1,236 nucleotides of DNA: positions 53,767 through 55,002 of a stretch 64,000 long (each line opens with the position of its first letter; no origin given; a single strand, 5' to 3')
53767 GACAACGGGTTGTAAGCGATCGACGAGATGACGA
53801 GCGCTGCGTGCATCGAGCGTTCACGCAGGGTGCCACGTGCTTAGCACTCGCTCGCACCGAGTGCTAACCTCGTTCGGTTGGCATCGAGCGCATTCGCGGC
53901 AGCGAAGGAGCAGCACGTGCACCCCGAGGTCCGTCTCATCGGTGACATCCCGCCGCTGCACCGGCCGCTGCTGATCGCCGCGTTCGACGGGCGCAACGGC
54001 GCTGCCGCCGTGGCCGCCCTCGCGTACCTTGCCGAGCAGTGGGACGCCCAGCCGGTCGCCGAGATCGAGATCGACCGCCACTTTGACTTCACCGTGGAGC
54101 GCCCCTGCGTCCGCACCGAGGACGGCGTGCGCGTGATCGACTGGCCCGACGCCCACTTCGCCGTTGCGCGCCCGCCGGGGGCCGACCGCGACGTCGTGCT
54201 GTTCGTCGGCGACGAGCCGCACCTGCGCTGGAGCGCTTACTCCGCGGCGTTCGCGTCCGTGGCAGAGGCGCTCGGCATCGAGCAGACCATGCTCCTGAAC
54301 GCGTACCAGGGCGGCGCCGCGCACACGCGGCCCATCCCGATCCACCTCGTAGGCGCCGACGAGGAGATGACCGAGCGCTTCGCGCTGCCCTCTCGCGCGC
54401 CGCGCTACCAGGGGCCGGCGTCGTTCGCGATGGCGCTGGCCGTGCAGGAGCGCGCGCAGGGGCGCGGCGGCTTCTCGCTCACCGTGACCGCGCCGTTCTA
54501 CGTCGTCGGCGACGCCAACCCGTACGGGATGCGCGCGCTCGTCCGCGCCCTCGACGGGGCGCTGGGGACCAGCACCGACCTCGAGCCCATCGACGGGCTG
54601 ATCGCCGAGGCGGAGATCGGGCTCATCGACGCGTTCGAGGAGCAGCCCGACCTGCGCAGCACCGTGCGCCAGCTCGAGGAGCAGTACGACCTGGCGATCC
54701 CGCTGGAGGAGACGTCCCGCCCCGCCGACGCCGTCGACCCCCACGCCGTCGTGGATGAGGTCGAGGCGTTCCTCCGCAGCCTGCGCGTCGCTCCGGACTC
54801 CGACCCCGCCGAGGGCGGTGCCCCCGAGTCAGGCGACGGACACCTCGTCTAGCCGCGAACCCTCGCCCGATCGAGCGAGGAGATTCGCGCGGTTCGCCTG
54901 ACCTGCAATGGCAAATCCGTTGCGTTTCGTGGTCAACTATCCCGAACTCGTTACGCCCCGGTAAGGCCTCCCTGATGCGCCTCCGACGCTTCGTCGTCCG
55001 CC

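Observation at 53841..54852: Perfect CIRCE heat-shock operator in front of a PAC2-family gene rather than a chaperonin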

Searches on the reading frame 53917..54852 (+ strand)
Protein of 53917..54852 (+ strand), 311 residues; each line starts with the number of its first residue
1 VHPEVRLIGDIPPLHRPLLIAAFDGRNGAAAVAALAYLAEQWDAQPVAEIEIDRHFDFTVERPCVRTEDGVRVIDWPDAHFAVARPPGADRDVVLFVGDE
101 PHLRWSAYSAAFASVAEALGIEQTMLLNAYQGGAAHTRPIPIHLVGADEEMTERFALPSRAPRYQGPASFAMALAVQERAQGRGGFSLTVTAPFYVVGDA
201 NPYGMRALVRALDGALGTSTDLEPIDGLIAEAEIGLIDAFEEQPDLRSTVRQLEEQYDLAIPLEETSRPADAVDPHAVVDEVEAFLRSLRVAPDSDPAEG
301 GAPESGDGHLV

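Call 5: search_protein_families(library=pfam, proteins=[window:53917-54852:+])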
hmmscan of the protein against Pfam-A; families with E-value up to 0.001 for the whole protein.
window:53917-54852:+ (311 aa): 1 family
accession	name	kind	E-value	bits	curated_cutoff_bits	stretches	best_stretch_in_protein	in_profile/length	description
PF09754.15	PAC2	-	2.2e-33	116.3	25.8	1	28-227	9-202/215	PAC2 family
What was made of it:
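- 53917..54852 (+): PAC2-family (ParJ/Rv2125-like) gene, 311 aa, clade-A paralogue. Pfam PF09754 E 2.2e-33 (call 5).
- On PAC2 family (PF09754): 116.3 bits against 25.8, E 2.2e-33, covering profile positions 9-202 of 215 (call 5).
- Checked: Pfam gives PAC2 PF09754 at 116 bits against a cut-off of 25.8, E 2.2e-33 (call 5).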

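Call 6: search_protein_families(library=ncbifam, proteins=[window:53917-54852:+], max_evalue=0.01)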
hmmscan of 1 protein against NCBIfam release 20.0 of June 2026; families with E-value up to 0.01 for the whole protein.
window:53917-54852:+ (311 aa): 0 families

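Call 8: find_homologous_proteins(query=window:53917-54852:+, max_evalue=0.00001)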
Query window:53917-54852:+ (311 aa): 184 proteins with E <= 0.00001 among 8000 candidates; the best 120 are listed.
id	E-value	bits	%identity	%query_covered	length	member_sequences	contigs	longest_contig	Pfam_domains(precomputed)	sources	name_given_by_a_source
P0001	1.1e-200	684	100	100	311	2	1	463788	PF09754.16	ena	-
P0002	6.1e-128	445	68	98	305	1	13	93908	PF09754.16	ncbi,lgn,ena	-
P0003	1.2e-127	444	68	98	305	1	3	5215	PF09754.16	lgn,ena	-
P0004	1.2e-126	441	67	98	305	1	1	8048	PF09754.16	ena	-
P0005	1.4e-126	440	68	98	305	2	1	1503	PF09754.16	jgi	-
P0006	1.5e-126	440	67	100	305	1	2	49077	PF09754.16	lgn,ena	-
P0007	8.2e-125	435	67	98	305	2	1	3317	PF09754.16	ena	-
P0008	6.7e-123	428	65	100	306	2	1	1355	PF09754.16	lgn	-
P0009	1.7e-122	427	67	98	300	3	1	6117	PF09754.16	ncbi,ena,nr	ncbi:MAG: PAC2 family protein [Chloroflexi bacterium]|nr:PAC2 family protein [Chloroflexota bacteriu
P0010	2.6e-122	426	67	98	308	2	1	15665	PF09754.16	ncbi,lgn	ncbi:MAG: PAC2 family protein [Dehalococcoidia bacterium]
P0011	7.4e-122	425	64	100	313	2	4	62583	PF09754.16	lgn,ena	-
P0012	4.3e-121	422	66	97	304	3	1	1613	PF09754.16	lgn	-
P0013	1.5e-120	421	65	97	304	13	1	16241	PF09754.16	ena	-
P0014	7.8e-119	415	63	99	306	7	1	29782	PF09754.16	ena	-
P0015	9.9e-119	415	65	93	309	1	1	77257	PF09754.16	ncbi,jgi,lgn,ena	ncbi:MAG: PAC2 family protein [Dehalococcoidia bacterium]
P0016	1.5e-118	414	65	100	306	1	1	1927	PF09754.16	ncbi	-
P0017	2.4e-118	413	64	99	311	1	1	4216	PF09754.16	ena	-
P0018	2.0e-117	410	64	98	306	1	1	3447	PF09754.16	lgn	-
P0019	9.2e-117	408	65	93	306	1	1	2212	PF09754.16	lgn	-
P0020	2.9e-111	390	63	93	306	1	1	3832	PF09754.16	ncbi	-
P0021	7.6e-99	349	64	84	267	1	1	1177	PF09754.16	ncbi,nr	ncbi:MAG: PAC2 family protein, partial [Rhodospirillales bacterium]|nr:PAC2 family protein [Rhodospi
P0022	5.6e-64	235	45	93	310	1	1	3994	PF09754.16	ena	-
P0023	1.1e-60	224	43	92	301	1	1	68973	PF09754.16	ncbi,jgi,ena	ncbi:MAG: PAC2 family protein [Dehalococcoidia bacterium]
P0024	6.7e-60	221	43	92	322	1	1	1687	PF09754.16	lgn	-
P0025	4.1e-59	219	42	98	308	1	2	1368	PF09754.16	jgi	jgi:hypothetical protein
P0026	2.4e-56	210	40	93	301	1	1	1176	PF09754.16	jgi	jgi:predicted ATP-grasp superfamily ATP-dependent carboligase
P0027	4.0e-56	209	41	93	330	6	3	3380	PF09754.16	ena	-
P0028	1.8e-55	207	42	93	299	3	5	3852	PF09754.16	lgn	-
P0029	4.9e-55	205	41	93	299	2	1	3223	PF09754.16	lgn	-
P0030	5.1e-55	205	40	93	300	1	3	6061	PF09754.16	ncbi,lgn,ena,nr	ncbi:MAG: PAC2 family protein [Chloroflexi bacterium]|nr:PAC2 family protein [Chloroflexota bacteriu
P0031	7.0e-55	205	41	93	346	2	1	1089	PF09754.16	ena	-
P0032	7.0e-55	205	39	93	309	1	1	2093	PF09754.16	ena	-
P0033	8.1e-55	205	42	93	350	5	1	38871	PF09754.16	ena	-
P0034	1.2e-54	204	40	93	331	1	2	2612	PF09754.16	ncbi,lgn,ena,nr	ncbi:MAG: PAC2 family protein [Chloroflexi bacterium]|nr:PAC2 family protein [Chloroflexota bacteriu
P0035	4.2e-54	202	39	92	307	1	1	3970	PF09754.16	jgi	jgi:hypothetical protein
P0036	4.8e-54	202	41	92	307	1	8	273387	PF09754.16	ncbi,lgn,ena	-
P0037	6.6e-54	202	41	83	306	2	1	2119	PF09754.16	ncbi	-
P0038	7.5e-54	201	39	93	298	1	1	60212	PF09754.16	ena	-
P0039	8.2e-54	201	40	93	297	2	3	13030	PF09754.16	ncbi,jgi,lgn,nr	ncbi:MAG: PAC2 family protein [Chloroflexi bacterium]|nr:PAC2 family protein [Chloroflexota bacteriu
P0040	8.3e-54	201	39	92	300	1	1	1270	PF09754.16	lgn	-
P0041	1.0e-53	201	40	93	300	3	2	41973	PF09754.16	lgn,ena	-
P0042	1.8e-53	200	40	93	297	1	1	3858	PF09754.16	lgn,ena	-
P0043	2.2e-53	200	39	92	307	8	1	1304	PF09754.16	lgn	-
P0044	5.7e-53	199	39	96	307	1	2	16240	PF09754.16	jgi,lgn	jgi:proteasome assembly chaperone (PAC2) family protein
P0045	5.8e-53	199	41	83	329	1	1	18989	PF09754.16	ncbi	-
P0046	1.7e-52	197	38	97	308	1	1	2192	PF09754.16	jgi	jgi:proteasome assembly chaperone (PAC2) family protein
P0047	1.9e-52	197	38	93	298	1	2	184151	PF09754.16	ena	-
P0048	1.9e-52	197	40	93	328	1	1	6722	PF09754.16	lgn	-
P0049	1.9e-52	197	38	93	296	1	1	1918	PF09754.16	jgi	jgi:proteasome assembly chaperone (PAC2) family protein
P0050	2.2e-52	197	40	91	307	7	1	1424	PF09754.16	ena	-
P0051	2.4e-52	197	41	93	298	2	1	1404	PF09754.16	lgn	-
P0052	3.5e-52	196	39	93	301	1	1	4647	PF09754.16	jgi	-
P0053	3.7e-52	196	39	93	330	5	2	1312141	PF09754.16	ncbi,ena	-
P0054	4.1e-52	196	38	95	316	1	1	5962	PF09754.16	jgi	jgi:proteasome assembly chaperone (PAC2) family protein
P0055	7.8e-52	195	39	97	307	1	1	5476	PF09754.16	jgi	jgi:proteasome assembly chaperone (PAC2) family protein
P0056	7.9e-52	195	38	98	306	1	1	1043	PF09754.16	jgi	-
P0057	1.0e-51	194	40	93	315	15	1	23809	PF09754.16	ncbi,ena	-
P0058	1.7e-51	194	38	93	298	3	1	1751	PF09754.16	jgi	-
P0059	5.5e-51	192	37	93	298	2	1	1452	PF09754.16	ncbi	-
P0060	6.2e-51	192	39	83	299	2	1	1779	PF09754.16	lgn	-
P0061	6.5e-51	192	38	93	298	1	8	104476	PF09754.16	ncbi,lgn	-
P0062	7.3e-51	192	36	93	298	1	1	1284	PF09754.16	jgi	jgi:proteasome assembly chaperone (PAC2) family protein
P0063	8.3e-51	191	38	93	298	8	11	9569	PF09754.16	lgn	-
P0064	9.2e-51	191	39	93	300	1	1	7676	PF09754.16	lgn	-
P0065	1.1e-50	191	39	96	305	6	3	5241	PF09754.16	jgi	jgi:predicted ATP-grasp superfamily ATP-dependent carboligase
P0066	1.6e-50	191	41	84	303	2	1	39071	PF09754.16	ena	-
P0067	1.7e-50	190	39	93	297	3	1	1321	PF09754.16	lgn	-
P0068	1.9e-50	190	36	93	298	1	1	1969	PF09754.16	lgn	-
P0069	2.4e-50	190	37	93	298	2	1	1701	PF09754.16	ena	-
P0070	7.1e-50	188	38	93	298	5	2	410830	PF09754.16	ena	-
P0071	7.2e-50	188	38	95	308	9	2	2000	PF09754.16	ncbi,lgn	-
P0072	7.6e-50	188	39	93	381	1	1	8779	PF09754.16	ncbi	-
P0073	1.1e-49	188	37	93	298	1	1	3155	PF09754.16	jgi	-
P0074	2.6e-49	187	37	95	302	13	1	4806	PF09754.16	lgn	-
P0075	3.8e-49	186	39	82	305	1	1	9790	PF09754.16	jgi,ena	jgi:predicted ATP-grasp superfamily ATP-dependent carboligase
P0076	4.3e-49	186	42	83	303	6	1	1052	PF09754.16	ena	-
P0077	5.1e-48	182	38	93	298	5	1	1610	PF09754.16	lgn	-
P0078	1.2e-47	181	36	93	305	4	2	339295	PF09754.16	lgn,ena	-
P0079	4.9e-47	179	36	95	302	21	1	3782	PF09754.16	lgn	-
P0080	1.3e-46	178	38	93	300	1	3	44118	PF09754.16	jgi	jgi:proteasome assembly chaperone (PAC2) family protein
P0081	5.4e-45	172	37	92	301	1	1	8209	PF09754.16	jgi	jgi:hypothetical protein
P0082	4.4e-43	166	36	95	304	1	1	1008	PF09754.16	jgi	jgi:predicted ATP-grasp superfamily ATP-dependent carboligase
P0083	2.2e-42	164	35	92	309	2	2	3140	PF09754.16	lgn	-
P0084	3.4e-40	157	37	94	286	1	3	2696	PF09754.16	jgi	jgi:proteasome assembly chaperone (PAC2) family protein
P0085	1.1e-39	155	38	82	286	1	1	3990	PF09754.16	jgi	jgi:predicted ATP-grasp superfamily ATP-dependent carboligase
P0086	2.0e-39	154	38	82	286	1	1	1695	PF09754.16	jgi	jgi:proteasome assembly chaperone (PAC2) family protein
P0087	4.7e-39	153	37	81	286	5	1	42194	PF09754.16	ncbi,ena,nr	ncbi:MAG TPA: PAC2 family protein [Kineosporiaceae bacterium]|nr:PAC2 family protein [Kineosporiacea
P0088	5.8e-39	153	37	92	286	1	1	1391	PF09754.16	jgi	jgi:proteasome assembly chaperone (PAC2) family protein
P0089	5.9e-39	153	38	80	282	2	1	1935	PF09754.16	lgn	-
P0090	1.2e-38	152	38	82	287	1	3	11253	PF09754.16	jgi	jgi:predicted ATP-grasp superfamily ATP-dependent carboligase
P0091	2.9e-38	150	38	82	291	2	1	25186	PF09754.16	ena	-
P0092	4.9e-38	150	39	80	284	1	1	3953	PF09754.16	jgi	jgi:hypothetical protein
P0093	2.2e-37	147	38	89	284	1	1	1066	PF09754.16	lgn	-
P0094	7.5e-37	146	37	94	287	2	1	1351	PF09754.16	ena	-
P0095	7.5e-37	146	37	89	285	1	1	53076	PF09754.16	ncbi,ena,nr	ncbi:MAG: PAC2 family protein [Actinomycetales bacterium]|nr:PAC2 family protein [Actinomycetales ba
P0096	8.0e-37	146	37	94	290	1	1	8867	PF09754.16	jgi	jgi:proteasome assembly chaperone (PAC2) family protein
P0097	1.3e-36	145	37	91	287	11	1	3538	PF09754.16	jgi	jgi:proteasome assembly chaperone (PAC2) family protein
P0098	1.5e-36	145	36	80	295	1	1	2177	PF09754.16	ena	-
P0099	2.2e-36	144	36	81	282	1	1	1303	PF09754.16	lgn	-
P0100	2.2e-36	144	36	82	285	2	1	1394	PF09754.16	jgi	jgi:predicted ATP-grasp superfamily ATP-dependent carboligase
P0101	2.9e-36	144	36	81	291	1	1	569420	PF09754.16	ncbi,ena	-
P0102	1.1e-35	142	34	79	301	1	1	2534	PF09754.16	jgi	jgi:predicted ATP-grasp superfamily ATP-dependent carboligase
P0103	1.1e-35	142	36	81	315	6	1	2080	PF09754.16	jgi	jgi:proteasome assembly chaperone (PAC2) family protein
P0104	2.0e-35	141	36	89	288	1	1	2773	PF09754.16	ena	-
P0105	2.3e-35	141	36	90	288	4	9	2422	PF09754.16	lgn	-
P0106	2.9e-35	140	34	86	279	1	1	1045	PF09754.16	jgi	jgi:hypothetical protein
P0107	3.2e-35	140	35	90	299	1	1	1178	PF09754.16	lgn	-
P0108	6.6e-35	139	37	80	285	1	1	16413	PF09754.16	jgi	jgi:proteasome assembly chaperone (PAC2) family protein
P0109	2.3e-34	137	34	92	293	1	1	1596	PF09754.16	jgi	-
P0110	2.4e-34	137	36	89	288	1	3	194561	PF09754.16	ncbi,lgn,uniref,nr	ncbi:PAC2 family protein [Kineosporia sp. R_H_3]|uniref:PAC2 family protein n=1 Tax=Kineosporia sp. 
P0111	3.9e-34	137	36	81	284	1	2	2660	PF09754.16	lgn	-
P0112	4.2e-34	137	36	81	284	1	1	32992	PF09754.16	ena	-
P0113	6.1e-34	136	36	90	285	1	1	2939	PF09754.16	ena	-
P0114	9.7e-34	135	38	65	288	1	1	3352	PF09754.16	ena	-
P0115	1.4e-33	135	35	81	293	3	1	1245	PF09754.16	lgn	-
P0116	1.5e-33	135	37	80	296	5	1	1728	PF09754.16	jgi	jgi:proteasome assembly chaperone (PAC2) family protein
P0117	1.8e-33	135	34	81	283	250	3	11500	PF09754.16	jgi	jgi:predicted ATP-grasp superfamily ATP-dependent carboligase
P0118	5.3e-33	133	34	81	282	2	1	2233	PF09754.16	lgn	-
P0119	8.3e-33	132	32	93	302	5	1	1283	PF09754.16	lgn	-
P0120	1.3e-32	132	32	91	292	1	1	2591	PF09754.16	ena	-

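Call 13: find_related_loci(query=A2, collection=genome_contigs, flank=6000)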
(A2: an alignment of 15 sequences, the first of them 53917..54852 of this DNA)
Query A2 (311 aa) in genome_contigs; peptide patterns used: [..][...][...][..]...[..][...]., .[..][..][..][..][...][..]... (x = any residue, [..] = any of these).
394 stretches matched a pattern; 266 encode a relative of the query (tblastn E <= 1e-3); the best 80 are kept; 80 distinct loci.
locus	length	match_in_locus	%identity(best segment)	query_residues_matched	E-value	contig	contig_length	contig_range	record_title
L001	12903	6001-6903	68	1-306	3e-131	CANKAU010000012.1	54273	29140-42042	MAG: Chloroflexi bacterium isolate RH-26jul17-182 genome assembly, contig: RH-26jul17-C1465, whole genome shotgun sequen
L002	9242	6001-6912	67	1-306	7e-127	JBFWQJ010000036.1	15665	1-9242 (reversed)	MAG: Dehalococcoidia bacterium isolate CA_2019_TPBF_180 NODE_16652_length_15665_cov_3.399923_TPBF, whole genome shotgun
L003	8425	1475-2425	64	1-311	2e-126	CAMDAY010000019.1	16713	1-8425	MAG: Dehalococcoides mccartyi isolate MoH-23oct19-41 genome assembly, contig: MoH-23oct19-C4549, whole genome shotgun se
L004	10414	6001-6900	66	1-301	2e-125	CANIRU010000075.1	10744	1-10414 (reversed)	MAG: Chloroflexi bacterium isolate RH-15aug16-1 genome assembly, contig: RH-15aug16-C14260, whole genome shotgun sequenc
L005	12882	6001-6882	44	1-287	3e-63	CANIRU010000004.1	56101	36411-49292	MAG: Chloroflexi bacterium isolate RH-15aug16-1 genome assembly, contig: RH-15aug16-C997, whole genome shotgun sequence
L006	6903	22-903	44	1-287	5e-63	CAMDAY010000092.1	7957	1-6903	MAG: Dehalococcoides mccartyi isolate MoH-23oct19-41 genome assembly, contig: MoH-23oct19-C14923, whole genome shotgun s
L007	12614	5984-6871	41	1-290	5e-62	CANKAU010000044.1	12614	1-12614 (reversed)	MAG: Chloroflexi bacterium isolate RH-26jul17-182 genome assembly, contig: RH-26jul17-C13102, whole genome shotgun seque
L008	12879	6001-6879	40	1-287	2e-61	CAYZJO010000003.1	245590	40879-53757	MAG TPA_asm: uncultured Dehalococcoidaceae bacterium isolate binchicken_co235_250 genome assembly, contig: NODE_58_lengt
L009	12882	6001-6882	43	1-287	2e-65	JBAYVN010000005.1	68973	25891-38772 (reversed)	MAG: Dehalococcoidia bacterium isolate SO_2016_LW3_60 scaffold00584_LW162_2016, whole genome shotgun sequence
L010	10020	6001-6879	43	1-287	9e-60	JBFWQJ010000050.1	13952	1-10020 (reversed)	MAG: Dehalococcoidia bacterium isolate CA_2019_TPBF_180 NODE_19023_length_13952_cov_3.185750_TPBF, whole genome shotgun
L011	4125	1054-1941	40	1-290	1e-59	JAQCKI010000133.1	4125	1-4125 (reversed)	MAG: Chloroflexota bacterium isolate casp40-mb.64 NODE_48843_length_4125_cov_0.068306, whole genome shotgun sequence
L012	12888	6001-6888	41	2-290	2e-59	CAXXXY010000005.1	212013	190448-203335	MAG: Dehalococcoidia bacterium isolate cba97045-4b49-4485-81c5-40af1a7d79bc genome assembly, contig: contig_5, whole gen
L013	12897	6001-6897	39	1-296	1e-58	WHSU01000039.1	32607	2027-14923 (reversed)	MAG: Dehalococcoidia bacterium isolate Dino_bin15 k141_121205_length_32607_cov_17.9948, whole genome shotgun sequence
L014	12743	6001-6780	42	2-258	1e-58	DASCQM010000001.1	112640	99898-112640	MAG TPA_asm: Dehalococcoidia bacterium isolate Fu_MAG_70 c_000000111451, whole genome shotgun sequence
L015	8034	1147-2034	39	1-290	1e-58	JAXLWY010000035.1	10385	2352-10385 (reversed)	MAG: Dehalococcoidia bacterium isolate STL-CHL35 C2.186.fa-35, whole genome shotgun sequence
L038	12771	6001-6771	40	1-258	7e-55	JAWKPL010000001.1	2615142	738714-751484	MAG: Dehalococcoidia bacterium isolate ABC1.207 ABC1.207.fa-1, whole genome shotgun sequence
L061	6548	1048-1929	35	1-290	2e-50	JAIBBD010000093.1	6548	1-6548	MAG: Dehalococcoidia bacterium isolate SSF39 NODE_256928_length_6548_cov_30.111198, whole genome shotgun sequence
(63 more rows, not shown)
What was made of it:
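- Tried and rejected: A 15-sequence alignment worked (call 13).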

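Call 23: search_solved_structures(query=window:53917-54852:+, max_evalue=1)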
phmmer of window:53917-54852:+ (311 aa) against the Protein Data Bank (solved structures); distinct sequences matched with E-value up to 1: 5.
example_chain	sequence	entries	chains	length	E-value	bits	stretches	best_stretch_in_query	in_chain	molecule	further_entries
5un0_1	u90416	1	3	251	1.3e-34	123.5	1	19-260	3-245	proteasome assembly chaperone 2 (PAC2) homologue Rv2125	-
3mnf_A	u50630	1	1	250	6.2e-31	111.4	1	17-259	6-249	PAC2 family protein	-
2p90_A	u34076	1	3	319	3.8e-16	62.8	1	17-269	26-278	Hypothetical protein Cgl1923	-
2wam_A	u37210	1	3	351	1.1e-14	57.9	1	16-267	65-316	CONSERVED HYPOTHETICAL ALANINE AND LEUCINE RICH PROTEIN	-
3e35_A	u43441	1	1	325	7.9e-09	38.8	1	39-267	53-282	Uncharacterized protein SCO1997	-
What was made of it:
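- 53917..54852 (+): PDB sequence hits: Rv2125 1.3e-34, 3MNF 6.2e-31 (call 23).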

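Call 26: find_encoding_contigs(protein=P0001, flank=10000, max_places=3)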
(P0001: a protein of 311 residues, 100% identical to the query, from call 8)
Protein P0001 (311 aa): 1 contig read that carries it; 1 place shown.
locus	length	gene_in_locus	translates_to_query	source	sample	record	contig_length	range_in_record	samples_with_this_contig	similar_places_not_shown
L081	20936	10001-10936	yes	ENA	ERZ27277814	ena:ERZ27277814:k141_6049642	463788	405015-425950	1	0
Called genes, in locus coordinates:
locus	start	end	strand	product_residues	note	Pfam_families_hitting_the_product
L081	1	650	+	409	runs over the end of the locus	PF02417:Chromate_transp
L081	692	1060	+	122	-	PF01022:HTH_5, PF12840:HTH_20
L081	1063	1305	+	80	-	-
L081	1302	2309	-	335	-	PF00768:Peptidase_S11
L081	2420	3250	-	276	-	PF00005:ABC_tran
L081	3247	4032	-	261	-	PF00528:BPD_transp_1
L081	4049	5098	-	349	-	PF09084:NMT1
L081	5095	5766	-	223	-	PF02581:TMP-TENI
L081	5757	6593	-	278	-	PF05690:ThiG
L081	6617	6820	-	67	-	PF02597:ThiS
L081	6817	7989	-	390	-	PF01494:FAD_binding_3 (faint), PF03486:HI0933_like (faint), PF07992:Pyr_redox_2 (weak), PF00070:Pyr_redox (weak), PF00890:FAD_binding_2, PF01266:DAO, PF12831:FAD_oxidored (faint), PF13450:NAD_binding_8 (weak), +1 more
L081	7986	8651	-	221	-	PF02581:TMP-TENI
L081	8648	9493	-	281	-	PF08543:Phos_pyr_kin, PF00294:PfkB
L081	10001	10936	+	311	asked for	PF09754:PAC2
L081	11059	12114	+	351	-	PF00768:Peptidase_S11, PF13354:Beta-lactamase2 (weak)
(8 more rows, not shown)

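Call 27: find_encoding_contigs(protein=P0011, flank=10000, max_places=4)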
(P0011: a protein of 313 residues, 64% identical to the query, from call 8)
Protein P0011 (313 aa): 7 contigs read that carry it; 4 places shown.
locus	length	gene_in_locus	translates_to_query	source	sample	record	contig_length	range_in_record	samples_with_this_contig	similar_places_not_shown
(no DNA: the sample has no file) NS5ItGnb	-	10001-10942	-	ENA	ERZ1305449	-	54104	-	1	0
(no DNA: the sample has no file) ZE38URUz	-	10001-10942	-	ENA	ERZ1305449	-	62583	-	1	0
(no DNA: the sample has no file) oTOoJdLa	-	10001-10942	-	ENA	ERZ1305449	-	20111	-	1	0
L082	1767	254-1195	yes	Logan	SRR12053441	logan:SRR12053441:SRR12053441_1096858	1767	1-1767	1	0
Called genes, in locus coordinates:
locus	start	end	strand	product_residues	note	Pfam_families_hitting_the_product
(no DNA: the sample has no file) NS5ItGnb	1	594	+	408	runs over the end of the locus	PF02417:Chromate_transp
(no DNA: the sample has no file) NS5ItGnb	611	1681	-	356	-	PF00768:Peptidase_S11, PF13354:Beta-lactamase2 (weak)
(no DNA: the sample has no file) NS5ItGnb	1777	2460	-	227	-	PF03070:TENA_THI-4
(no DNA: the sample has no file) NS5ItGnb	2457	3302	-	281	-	PF00005:ABC_tran, PF13304:AAA_21 (faint)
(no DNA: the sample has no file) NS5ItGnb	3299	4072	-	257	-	PF00528:BPD_transp_1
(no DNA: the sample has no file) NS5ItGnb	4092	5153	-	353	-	PF09084:NMT1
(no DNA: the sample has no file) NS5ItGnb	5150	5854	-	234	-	PF02581:TMP-TENI, PF03060:NMO (weak)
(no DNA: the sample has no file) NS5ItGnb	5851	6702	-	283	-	PF05690:ThiG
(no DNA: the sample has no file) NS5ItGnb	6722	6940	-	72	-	PF02597:ThiS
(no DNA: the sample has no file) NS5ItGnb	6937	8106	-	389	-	PF00890:FAD_binding_2 (weak), PF01266:DAO, PF07992:Pyr_redox_2 (faint), PF13450:NAD_binding_8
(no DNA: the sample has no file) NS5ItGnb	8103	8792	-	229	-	PF02581:TMP-TENI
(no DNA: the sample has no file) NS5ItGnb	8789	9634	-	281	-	PF00294:PfkB, PF08543:Phos_pyr_kin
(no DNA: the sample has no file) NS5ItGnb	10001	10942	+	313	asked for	PF09754:PAC2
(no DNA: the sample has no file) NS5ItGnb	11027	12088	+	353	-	PF00768:Peptidase_S11, PF13354:Beta-lactamase2 (weak)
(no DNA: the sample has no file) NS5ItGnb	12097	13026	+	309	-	PF01520:Amidase_3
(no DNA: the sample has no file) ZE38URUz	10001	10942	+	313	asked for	PF09754:PAC2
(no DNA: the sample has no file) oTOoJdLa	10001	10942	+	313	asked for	PF09754:PAC2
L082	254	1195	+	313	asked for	PF09754:PAC2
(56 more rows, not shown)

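Call 28: find_encoding_contigs(protein=P0022, flank=5000, max_places=3)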
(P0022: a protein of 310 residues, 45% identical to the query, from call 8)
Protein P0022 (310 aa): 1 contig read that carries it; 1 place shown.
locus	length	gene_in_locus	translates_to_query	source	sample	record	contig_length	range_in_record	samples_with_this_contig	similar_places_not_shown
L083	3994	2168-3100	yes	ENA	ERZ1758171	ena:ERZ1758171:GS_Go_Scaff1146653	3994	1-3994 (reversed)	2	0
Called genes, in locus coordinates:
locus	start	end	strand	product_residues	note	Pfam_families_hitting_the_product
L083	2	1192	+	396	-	?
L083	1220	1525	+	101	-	-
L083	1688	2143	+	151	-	-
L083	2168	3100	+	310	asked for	PF09754:PAC2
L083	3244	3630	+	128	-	PF00484:Pro_CA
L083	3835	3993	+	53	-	?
